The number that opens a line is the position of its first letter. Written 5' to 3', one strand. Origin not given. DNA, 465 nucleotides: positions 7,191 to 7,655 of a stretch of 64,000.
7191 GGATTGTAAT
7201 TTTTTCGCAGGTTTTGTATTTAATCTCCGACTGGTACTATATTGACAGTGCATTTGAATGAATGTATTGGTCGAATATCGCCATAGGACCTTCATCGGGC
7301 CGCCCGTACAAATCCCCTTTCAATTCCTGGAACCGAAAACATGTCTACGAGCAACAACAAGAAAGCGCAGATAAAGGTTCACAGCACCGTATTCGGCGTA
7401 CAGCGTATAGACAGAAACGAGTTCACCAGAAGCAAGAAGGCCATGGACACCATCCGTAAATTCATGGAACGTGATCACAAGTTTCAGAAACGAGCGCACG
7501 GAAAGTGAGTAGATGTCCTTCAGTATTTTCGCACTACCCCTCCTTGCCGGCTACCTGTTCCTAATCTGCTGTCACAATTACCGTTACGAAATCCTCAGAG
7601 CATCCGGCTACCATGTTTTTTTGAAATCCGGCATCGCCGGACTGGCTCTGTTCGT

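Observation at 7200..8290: AT-rich ~1.1-kb insertion carrying a 56-aa basic ORF and a 3-TM orphan protein inside the glycosylation cluster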

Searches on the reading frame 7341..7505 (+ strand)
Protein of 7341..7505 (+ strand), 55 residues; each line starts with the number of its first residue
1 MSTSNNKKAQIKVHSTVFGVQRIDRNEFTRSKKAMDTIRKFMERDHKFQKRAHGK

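Call 7: search_protein_families(library=pfam, proteins=[window:7341-7505:+], max_evalue=1)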
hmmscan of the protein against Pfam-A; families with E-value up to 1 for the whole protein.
window:7341-7505:+ (55 aa): 1 family
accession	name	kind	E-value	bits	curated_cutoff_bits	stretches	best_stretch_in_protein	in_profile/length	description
PF21906.2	NrtR_WHD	-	0.088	13.4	27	1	12-51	16-54/61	NrtR DNA-binding winged helix domain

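Call 8: search_protein_families(library=padloc, proteins=[window:7341-7505:+], max_evalue=1)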
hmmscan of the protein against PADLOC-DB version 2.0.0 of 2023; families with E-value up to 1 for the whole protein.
window:7341-7505:+ (55 aa): 0 families

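Call 9: search_protein_families(library=ncbifam, proteins=[window:7341-7505:+], max_evalue=1)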
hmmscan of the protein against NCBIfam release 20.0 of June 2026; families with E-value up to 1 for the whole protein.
window:7341-7505:+ (55 aa): 2 families
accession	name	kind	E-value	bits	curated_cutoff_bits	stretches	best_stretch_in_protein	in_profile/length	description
NF005573.0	PRK07252.1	equivalog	0.03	14.2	183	1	6-52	43-86/120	S1 RNA-binding domain-containing protein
NF002258.1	PRK01192.1-1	equivalog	0.042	13.8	68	1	29-50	18-39/83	50S ribosomal protein L31e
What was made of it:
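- Tried and rejected: Pfam, NCBIfam and PADLOC scans of both window ORFs gave nothing (calls 7-9).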

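Call 11: search_protein_families(library=phrogs, proteins=[window:7341-7505:+], max_evalue=1)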
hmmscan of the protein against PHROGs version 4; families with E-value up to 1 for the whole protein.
window:7341-7505:+ (55 aa): 1 family
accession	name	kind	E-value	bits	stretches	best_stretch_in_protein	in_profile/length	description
phrog_31103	-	unknown function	0.2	12.9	1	3-46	15-55/91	-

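Call 76: find_homologous_proteins(query=A5, max_evalue=0.001)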
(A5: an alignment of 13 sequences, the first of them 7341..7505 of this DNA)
Query A5 (13 sequences) (55 aa, profile of the alignment): 239 proteins with E <= 0.001 among 355 candidates; the best 120 are listed.
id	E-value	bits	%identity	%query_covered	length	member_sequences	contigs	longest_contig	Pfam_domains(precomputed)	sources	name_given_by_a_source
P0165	3.0e-21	93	-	-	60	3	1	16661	-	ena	-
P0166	5.3e-21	92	-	-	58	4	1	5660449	-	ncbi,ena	-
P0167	5.6e-21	92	-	-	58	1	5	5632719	-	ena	-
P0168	5.9e-21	92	30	78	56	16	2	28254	-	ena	-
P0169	5.9e-21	92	26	91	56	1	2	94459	-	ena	-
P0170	6.4e-21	92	30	62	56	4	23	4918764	-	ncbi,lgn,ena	-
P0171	7.7e-21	91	25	58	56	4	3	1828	-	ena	-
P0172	1.1e-20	91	40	55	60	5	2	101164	-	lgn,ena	-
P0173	1.4e-20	91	-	-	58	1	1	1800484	-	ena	-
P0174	1.8e-20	90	-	-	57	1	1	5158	-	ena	-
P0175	1.9e-20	90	28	58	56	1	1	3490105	-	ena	-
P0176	3.7e-20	89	-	-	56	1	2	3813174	-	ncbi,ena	-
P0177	4.5e-20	89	37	55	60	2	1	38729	-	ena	-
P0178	4.6e-20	89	-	-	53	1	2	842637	-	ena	-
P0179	5.5e-20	89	-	-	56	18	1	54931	-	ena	-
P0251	2.4e-15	74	98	100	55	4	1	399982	-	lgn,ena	-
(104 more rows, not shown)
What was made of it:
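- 7341..7508 (+): Small partner gene: 55 aa, basic (net about +10). Predicted beta-hairpin (residues 13-23) followed by helices (25-53). The family has 239 database homologues of 53-94 aa (call 76).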

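Call 77: find_encoding_contigs(protein=P0251, flank=10000, max_places=3)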
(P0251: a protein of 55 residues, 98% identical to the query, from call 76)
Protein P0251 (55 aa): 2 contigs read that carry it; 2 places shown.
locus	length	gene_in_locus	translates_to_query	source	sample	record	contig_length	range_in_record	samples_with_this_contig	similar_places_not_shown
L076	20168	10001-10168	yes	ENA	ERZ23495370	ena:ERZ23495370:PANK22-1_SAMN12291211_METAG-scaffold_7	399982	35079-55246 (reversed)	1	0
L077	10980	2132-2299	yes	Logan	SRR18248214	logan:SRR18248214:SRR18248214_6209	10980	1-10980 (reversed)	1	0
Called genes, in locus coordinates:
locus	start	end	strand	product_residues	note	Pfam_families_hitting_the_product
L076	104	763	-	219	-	-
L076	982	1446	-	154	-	-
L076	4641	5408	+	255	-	PF01261:AP_endonuc_2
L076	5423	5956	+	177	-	PF08445:FR47 (faint), PF00583:Acetyltransf_1, PF13508:Acetyltransf_7 (weak)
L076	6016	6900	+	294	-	-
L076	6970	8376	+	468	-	PF00155:Aminotran_1_2, PF00266:Aminotran_5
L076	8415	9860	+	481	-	-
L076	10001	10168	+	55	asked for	-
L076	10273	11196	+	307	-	PF00535:Glycos_transf_2, PF13641:Glyco_tranf_2_3, PF13632:Glyco_trans_2_3 (weak)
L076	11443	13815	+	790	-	PF09586:YfhO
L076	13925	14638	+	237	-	PF00535:Glycos_transf_2, PF13641:Glyco_tranf_2_3 (weak)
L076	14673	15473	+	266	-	PF05721:PhyH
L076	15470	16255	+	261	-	PF03328:HpcH_HpaI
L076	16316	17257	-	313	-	PF13489:Methyltransf_23, PF13649:Methyltransf_25, PF13847:Methyltransf_31 (weak), PF08241:Methyltransf_11, PF08242:Methyltransf_12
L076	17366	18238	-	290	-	PF08242:Methyltransf_12 (faint), PF08241:Methyltransf_11, PF13489:Methyltransf_23, PF13649:Methyltransf_25, PF01209:Ubie_methyltran (weak), PF13847:Methyltransf_31 (weak)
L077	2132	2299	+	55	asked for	-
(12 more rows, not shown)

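Call 82: predict_structure(alignment_id=A6)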
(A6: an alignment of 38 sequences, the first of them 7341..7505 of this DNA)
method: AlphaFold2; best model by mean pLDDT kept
length: 55 residues; sequences in the alignment: 38
mean_pLDDT: 70.2   pTM: 0.39
mean pLDDT of the five models: 70.2, 69.4, 68.3, 67.0, 66.6
residues with pLDDT >= 90: 0; 70-90: 35; 50-70: 13; < 50: 7
segments of 3 or more residues with pLDDT < 50: 1-6
pLDDT, mean of each block of 10 residues (from residue 1): 48 80 79 82 71 54
secondary structure, 60 per line:
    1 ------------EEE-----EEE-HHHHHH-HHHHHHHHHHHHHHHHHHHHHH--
elements in order: E13-15 E21-23 H25-30 H32-53
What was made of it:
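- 7341..7508 (+): AlphaFold pLDDT is 70 (call 82).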

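Call 85: fold_search(model_id=the predicted structure, library=pdb)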
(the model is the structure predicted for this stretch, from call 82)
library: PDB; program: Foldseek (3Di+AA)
matches with E <= 10: 35; with E <= 0.001: 0
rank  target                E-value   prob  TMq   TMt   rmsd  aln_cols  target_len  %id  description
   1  8ynj                  4.3e+00  0.13  0.31  0.05   8.3        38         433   10  Crystal structure of Langat virus helicase (released 2024-03-27)
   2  6qik_g                4.3e+00  0.09  0.23  0.13   4.8        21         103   33  Cryo-EM structures of Lsg1-TAP pre-60S ribosomal particles (released 2019-06-26)
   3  8pfr_RG               4.9e+00  0.09  0.22  0.13   5.8        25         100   28  Mouse RPL39L integrated into the yeast 60S ribosomal subunit (released 2024-06-26)
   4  7bt6_g                4.9e+00  0.08  0.23  0.13   5.0        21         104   33  Cryo-EM structure of pre-60S ribosome from Saccharomyces cerevisiae rpl4delta63-87 strain at 3.12 Angstroms resolution (released 2020-10-28)
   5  8rxh_Sf               6.0e+00  0.12  0.27  0.19   6.9        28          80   18  CRYO-EM STRUCTURE OF LEISHMANIA MAJOR 80S RIBOSOME WITH A/P/E-site tRNA AND mRNA : PARENTAL STRAIN (released 2024-05-15)
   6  3u1i_A                6.0e+00  0.11  0.26  0.35   4.2        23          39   13  Dengue virus protease covalently bound to a peptide (released 2011-11-09)
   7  6krd_d                6.0e+00  0.09  0.28  0.04   4.6        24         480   25  TRiC at 0.05 mM ADP-AlFx, Conformation 4, 0.05-C4 (released 2019-09-18)
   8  7nvs_W                6.0e+00  0.08  0.30  0.10  12.3        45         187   20  RNA polymerase II core pre-initiation complex with closed promoter DNA in proximal position (released 2021-05-05)
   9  4wxa_D                6.4e+00  0.10  0.37  0.30   9.1        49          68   16  Crystal structure of binary complex Gon7-Pcc1 (released 2015-03-18)
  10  1gyh_D                6.9e+00  0.16  0.31  0.06   1.5        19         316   21  Structure of D158A Cellvibrio cellulosa alpha-L-arabinanase mutant (released 2002-08-23)
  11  5yw2_A                6.9e+00  0.12  0.41  0.17   4.4        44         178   14  Crystal structure of Adenine phosphoribosyltransferase from Francisella tularensis. (released 2018-01-03)
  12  6ks7_d                6.9e+00  0.08  0.28  0.04   4.6        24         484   25  TRiC at 0.1 mM ADP-AlFx, Conformation 1, 0.1-C1 (released 2019-09-18)
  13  9f9s_Lk               6.9e+00  0.07  0.23  0.13   4.9        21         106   33  Yeast SDD1 Disome with Mbf1 (released 2024-12-04)
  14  9i1w_Lg               7.4e+00  0.08  0.23  0.12   5.6        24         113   21  High resolution structure of the thermophilic 60S ribosomal subunit of Chaetomium thermophilum (released 2025-12-17)
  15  4o9y_G                7.4e+00  0.08  0.31  0.01   4.6        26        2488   15  Crystal Structure of TcdA1 (released 2014-02-26)
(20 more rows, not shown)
